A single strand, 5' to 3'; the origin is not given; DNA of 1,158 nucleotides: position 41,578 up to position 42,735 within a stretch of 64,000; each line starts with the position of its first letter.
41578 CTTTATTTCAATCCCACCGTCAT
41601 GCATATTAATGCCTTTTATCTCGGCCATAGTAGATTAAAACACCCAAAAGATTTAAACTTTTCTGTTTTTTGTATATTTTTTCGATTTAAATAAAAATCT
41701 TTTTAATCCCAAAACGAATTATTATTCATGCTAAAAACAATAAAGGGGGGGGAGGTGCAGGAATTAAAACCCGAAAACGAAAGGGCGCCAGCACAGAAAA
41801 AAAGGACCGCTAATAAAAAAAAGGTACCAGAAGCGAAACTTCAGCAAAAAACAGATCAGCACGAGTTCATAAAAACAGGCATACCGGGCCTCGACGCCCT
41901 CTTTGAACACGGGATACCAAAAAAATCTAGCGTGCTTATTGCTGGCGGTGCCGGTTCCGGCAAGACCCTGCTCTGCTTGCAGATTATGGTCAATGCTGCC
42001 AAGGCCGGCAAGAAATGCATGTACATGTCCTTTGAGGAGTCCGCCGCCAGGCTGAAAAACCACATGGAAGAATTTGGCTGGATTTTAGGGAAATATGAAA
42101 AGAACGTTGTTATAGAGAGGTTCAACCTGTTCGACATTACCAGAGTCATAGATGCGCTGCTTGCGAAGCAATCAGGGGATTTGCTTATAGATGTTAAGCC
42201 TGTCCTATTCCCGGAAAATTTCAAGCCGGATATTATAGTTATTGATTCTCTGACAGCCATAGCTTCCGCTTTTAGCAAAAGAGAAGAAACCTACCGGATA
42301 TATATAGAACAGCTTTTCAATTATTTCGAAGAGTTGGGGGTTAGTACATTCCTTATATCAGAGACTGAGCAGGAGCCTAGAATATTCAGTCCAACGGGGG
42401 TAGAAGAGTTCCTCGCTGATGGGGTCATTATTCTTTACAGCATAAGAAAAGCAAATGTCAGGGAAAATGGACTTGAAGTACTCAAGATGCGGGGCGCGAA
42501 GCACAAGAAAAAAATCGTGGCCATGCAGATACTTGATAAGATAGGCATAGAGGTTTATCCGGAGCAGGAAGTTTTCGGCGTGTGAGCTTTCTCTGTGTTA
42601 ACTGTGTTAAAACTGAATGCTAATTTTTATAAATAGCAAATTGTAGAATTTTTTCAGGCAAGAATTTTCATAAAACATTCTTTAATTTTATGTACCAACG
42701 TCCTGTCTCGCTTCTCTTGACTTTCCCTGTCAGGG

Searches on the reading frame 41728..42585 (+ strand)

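Call 8: search_protein_families(library=pfam, proteins=[window:41728-42585:+], max_evalue=0.01)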
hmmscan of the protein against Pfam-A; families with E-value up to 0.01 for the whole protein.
window:41728-42585:+ (285 aa): 17 families
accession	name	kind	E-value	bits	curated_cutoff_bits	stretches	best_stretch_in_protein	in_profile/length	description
PF06745.19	ATPase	-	2.2e-51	174.9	26.6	1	48-280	1-230/231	KaiC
PF13481.12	AAA_25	-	7.2e-09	36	27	1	37-210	6-187/195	AAA domain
PF03796.21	DnaB_C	-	6.5e-06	26.1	27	1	48-113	2-67/255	DnaB-like helicase C terminal domain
PF25199.1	nSTAND_NTPase5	-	4.5e-05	23.7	34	1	65-149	40-124/145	Novel STAND NTPase 5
PF00154.27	RecA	-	4.8e-05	23.4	27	1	38-105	22-91/262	recA bacterial DNA recombination protein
PF20720.3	nSTAND3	-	0.00011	22.4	27.2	1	65-109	16-57/155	Novel STAND NTPase 3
PF01695.23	IstB_IS21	-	0.00018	21.6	24.1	1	63-113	89-139/238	IstB-like ATP binding protein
PF07088.17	GvpD_P-loop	-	0.00065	20.1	24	1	67-241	11-176/189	GvpD gas vesicle protein, P-loop domain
PF13245.12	AAA_19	-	0.00095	19.8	25.1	1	66-109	11-57/134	AAA domain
PF05729.18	NACHT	-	0.0015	18.8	26.7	1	69-111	3-47/167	NACHT domain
PF12775.13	AAA_7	-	0.0026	17.8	25.8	1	57-114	24-83/181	P-loop containing dynein motor region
PF01637.24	ATPase_2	-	0.0033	17.7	33.2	1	69-203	23-142/225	ATPase domain predominantly from Archaea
PF09848.15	SLFN-g3_helicase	-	0.0035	17.1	24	1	67-100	2-37/354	Schlafen group 3, DNA/RNA helicase domain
PF24883.2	NPHP3_N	-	0.0036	18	24.8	1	67-108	23-64/164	Nephrocystin 3, N-terminal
PF13191.12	AAA_16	-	0.0068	17.4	32.6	0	61-104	19-62/167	AAA ATPase domain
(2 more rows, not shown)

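Call 58: search_protein_families(library=ncbifam, proteins=[window:41728-42585:+], max_evalue=0.01)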
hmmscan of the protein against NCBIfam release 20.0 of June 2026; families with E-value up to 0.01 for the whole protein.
window:41728-42585:+ (285 aa): 31 families (the best 25 are shown)
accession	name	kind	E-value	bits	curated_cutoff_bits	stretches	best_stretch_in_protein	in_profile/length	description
NF006799.0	PRK09302.1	equivalog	5.8e-35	120.8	408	1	42-278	7-240/515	circadian clock protein KaiC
TIGR03880.1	KaiC_arch_3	hypoth_equivalog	1.1e-33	116.7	249.45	1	51-283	1-224/224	KaiC domain-containing protein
TIGR03877.1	thermo_KaiC_1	hypoth_equivalog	2e-27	96.2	307.25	1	48-280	4-236/238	KaiC domain-containing protein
TIGR02655.1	circ_KaiC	equivalog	3e-22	78.9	546.25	1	48-278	3-230/484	circadian clock protein KaiC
TIGR03881.1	KaiC_arch_4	hypoth_equivalog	6.6e-19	68.5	247.8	1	48-277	3-229/231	KaiC domain-containing protein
NF004723.0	PRK06067.1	subfamily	5.5e-17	62.1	194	1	39-278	7-237/243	flagellar accessory protein FlaH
TIGR03878.1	thermo_KaiC_2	hypoth_equivalog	1.5e-12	47.4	232.2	1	61-212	31-174/259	KaiC domain-containing protein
NF052589.1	ArlH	equivalog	2.1e-12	47.3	215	1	55-278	9-225/229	archaellum protein ArlH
TIGR00416.1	sms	equivalog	2.7e-10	39.6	403.05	1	16-144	46-169/454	DNA repair protein RadA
TIGR03600.1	phage_DnaB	exception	4.7e-09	35.7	498.65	1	47-113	176-242/421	phage replicative helicase, DnaB family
NF004629.0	PRK05973.1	equivalog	7.5e-09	34.9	156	1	67-170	65-169/237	DNA helicase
TIGR02237.1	recomb_radB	equivalog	2.4e-06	27.6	172.4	1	55-179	1-110/210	DNA repair and recombination protein RadB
TIGR00665.1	DnaB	equivalog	5.6e-06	25.4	385.25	1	18-112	150-242/435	replicative DNA helicase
NF005523.0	PRK07165.1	equivalog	9.5e-06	24.5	414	1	17-111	97-190/509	ATP F0F1 synthase subunit alpha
TIGR02012.1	tigrfam_recA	equivalog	9.6e-06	25.1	325.3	1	39-104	27-93/321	recombinase RecA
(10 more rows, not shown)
